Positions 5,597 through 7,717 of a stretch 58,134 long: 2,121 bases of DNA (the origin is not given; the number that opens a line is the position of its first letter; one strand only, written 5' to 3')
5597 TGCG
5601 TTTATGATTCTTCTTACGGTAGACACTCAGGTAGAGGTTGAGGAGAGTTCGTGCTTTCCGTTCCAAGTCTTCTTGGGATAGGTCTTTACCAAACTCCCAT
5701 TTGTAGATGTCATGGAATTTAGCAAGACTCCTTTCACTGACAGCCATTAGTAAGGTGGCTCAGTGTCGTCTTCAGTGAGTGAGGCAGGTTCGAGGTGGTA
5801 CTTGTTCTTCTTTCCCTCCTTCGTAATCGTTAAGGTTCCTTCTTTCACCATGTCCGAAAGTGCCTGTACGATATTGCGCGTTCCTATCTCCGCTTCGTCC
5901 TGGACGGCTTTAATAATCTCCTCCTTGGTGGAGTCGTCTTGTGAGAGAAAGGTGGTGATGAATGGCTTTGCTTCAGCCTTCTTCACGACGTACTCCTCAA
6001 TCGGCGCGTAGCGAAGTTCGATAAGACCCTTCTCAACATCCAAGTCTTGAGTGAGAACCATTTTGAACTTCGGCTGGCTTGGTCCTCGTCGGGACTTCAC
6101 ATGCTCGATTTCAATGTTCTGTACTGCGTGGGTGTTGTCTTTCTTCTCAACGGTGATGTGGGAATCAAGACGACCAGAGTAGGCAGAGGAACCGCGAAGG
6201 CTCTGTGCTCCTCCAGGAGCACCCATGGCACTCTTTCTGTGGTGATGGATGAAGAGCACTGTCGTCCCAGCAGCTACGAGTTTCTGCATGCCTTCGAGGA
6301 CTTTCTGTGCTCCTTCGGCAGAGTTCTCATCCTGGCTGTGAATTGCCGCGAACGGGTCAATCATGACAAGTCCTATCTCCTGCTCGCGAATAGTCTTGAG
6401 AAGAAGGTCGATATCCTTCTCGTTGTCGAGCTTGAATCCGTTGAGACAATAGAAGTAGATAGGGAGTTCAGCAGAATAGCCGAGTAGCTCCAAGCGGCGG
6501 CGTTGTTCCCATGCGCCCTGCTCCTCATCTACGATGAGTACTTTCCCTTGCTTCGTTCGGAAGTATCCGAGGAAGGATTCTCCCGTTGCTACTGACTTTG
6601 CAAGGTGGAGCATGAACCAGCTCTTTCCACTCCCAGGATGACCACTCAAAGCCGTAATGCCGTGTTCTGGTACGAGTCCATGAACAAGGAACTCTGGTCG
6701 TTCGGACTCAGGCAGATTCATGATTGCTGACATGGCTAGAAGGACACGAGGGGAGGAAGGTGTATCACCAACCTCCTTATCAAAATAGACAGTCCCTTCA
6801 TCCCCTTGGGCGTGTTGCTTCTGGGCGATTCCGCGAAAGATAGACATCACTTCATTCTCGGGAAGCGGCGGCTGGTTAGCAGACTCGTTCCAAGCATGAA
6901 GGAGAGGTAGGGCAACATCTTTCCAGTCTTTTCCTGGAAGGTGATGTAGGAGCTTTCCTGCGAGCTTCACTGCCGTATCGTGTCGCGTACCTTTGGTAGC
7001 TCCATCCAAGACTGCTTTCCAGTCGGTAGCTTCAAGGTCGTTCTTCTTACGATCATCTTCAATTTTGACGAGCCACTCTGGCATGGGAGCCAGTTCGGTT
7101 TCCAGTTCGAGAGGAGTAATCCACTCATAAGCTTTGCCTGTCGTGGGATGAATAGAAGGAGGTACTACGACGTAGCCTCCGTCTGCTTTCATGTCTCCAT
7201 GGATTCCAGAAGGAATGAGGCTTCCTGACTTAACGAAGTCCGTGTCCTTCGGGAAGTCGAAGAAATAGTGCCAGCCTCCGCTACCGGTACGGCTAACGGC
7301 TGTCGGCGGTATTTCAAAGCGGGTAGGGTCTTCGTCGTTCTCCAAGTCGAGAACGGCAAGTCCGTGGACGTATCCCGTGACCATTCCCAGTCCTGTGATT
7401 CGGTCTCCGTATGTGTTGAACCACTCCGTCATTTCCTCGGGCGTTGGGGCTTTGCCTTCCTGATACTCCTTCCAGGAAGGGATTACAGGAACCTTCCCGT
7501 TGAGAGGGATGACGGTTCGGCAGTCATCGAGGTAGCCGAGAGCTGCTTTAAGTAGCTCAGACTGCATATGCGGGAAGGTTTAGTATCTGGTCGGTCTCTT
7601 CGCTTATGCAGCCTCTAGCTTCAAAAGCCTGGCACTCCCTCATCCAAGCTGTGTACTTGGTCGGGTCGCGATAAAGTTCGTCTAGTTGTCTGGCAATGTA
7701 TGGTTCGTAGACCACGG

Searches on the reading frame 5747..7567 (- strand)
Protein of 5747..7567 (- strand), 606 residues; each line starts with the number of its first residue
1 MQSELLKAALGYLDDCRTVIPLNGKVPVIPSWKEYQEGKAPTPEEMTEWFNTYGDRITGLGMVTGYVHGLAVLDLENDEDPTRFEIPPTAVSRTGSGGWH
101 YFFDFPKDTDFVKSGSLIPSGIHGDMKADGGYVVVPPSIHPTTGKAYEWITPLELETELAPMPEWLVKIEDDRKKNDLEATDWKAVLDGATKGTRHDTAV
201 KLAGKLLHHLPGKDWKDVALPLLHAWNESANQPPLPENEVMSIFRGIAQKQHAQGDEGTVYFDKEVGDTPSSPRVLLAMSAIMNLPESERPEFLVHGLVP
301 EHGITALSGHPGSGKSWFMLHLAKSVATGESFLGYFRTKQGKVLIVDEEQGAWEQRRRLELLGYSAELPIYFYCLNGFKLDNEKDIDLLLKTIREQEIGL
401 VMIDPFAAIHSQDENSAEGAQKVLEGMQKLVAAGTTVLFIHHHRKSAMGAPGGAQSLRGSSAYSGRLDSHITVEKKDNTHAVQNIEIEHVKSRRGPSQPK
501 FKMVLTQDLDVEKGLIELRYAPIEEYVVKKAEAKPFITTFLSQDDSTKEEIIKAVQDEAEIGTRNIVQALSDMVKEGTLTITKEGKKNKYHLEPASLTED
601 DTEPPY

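Call 84: search_protein_families(library=pfam, proteins=[window:5747-7567:-], max_evalue=0.01)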
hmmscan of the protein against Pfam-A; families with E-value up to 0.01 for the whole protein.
window:5747-7567:- (606 aa): 4 families
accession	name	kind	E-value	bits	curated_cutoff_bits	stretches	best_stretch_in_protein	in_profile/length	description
PF13481.12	AAA_25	-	8.7e-33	114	27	1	287-447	18-194/195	AAA domain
PF09250.16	Prim-Pol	-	5.4e-22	79.4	22.8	1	18-165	10-158/158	Bifunctional DNA primase/polymerase, N-terminal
PF08708.16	PriCT_1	-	2.1e-08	34.1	21.1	1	186-251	4-65/67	Primase C terminal 1 (PriCT-1)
PF06745.19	ATPase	-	0.00036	20.4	26.6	0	295-322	12-39/231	KaiC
